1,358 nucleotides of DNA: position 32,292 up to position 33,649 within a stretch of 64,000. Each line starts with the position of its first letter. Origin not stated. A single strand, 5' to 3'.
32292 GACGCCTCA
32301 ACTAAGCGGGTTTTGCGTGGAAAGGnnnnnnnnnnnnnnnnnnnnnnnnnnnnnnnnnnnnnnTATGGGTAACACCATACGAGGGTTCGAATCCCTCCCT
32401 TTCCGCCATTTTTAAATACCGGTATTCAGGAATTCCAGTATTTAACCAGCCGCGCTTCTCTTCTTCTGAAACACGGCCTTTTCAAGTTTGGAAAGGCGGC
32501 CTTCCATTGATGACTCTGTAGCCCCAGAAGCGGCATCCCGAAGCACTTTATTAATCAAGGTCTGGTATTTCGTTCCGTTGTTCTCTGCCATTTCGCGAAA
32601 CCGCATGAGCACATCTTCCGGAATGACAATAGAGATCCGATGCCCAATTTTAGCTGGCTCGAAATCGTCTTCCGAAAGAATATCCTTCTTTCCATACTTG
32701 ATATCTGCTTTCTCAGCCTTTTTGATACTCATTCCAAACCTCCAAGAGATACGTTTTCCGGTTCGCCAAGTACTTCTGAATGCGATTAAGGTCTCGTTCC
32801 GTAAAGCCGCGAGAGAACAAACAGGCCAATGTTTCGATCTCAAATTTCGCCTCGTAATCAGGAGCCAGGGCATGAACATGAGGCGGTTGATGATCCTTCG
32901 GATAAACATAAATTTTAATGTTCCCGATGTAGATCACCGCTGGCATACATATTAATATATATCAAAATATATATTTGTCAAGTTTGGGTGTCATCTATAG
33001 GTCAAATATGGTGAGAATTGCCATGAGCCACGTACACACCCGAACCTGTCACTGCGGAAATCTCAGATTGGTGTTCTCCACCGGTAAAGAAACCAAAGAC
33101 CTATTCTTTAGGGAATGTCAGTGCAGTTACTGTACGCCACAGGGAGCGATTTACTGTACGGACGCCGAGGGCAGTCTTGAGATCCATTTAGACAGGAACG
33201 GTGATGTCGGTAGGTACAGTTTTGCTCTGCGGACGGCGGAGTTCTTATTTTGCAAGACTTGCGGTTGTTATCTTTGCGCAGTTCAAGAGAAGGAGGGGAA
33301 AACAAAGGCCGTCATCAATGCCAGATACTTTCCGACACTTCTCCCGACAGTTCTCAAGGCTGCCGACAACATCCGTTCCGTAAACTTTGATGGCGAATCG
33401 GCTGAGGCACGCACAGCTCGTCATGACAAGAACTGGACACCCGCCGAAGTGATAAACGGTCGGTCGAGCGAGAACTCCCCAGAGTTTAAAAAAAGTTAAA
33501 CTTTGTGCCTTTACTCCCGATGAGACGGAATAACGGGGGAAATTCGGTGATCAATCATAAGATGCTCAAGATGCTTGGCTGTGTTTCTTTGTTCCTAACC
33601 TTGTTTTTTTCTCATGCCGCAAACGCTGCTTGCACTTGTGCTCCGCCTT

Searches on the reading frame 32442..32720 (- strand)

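Call 49: search_protein_families(library=pfam, proteins=[window:32442-32720:-], max_evalue=0.01)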
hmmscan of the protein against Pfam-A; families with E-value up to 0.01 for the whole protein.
window:32442-32720:- (92 aa): 2 families
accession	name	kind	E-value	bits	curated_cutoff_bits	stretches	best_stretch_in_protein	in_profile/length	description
PF14384.12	BrnA_antitoxin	-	2.6e-06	28.2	26.1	1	24-64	32-68/68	BrnA antitoxin of type II toxin-antitoxin system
PF12441.14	CopG_antitoxin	-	0.00039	21.6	28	1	26-62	42-78/79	CopG antitoxin of type II toxin-antitoxin system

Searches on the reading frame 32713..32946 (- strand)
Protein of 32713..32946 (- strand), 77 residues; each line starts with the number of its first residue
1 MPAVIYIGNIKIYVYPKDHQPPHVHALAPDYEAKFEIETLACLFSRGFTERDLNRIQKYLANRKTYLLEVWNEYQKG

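Call 49: search_protein_families(library=pfam, proteins=[window:32713-32946:-], max_evalue=0.01)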
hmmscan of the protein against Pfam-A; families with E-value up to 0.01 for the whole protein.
window:32713-32946:- (77 aa): 1 family
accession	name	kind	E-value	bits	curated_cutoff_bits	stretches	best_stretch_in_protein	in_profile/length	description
PF13711.11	DUF4160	-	4.7e-15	56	23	1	10-72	2-65/65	Domain of unknown function (DUF4160)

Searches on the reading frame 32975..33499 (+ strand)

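Call 49: search_protein_families(library=pfam, proteins=[window:32975-33499:+], max_evalue=0.01)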
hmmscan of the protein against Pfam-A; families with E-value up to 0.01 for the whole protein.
window:32975-33499:+ (174 aa): 1 family
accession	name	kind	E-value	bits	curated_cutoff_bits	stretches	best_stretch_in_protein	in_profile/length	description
PF04828.22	GFA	-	0.00022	21.7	24.3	1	22-116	3-96/115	Glutathione-dependent formaldehyde-activating enzyme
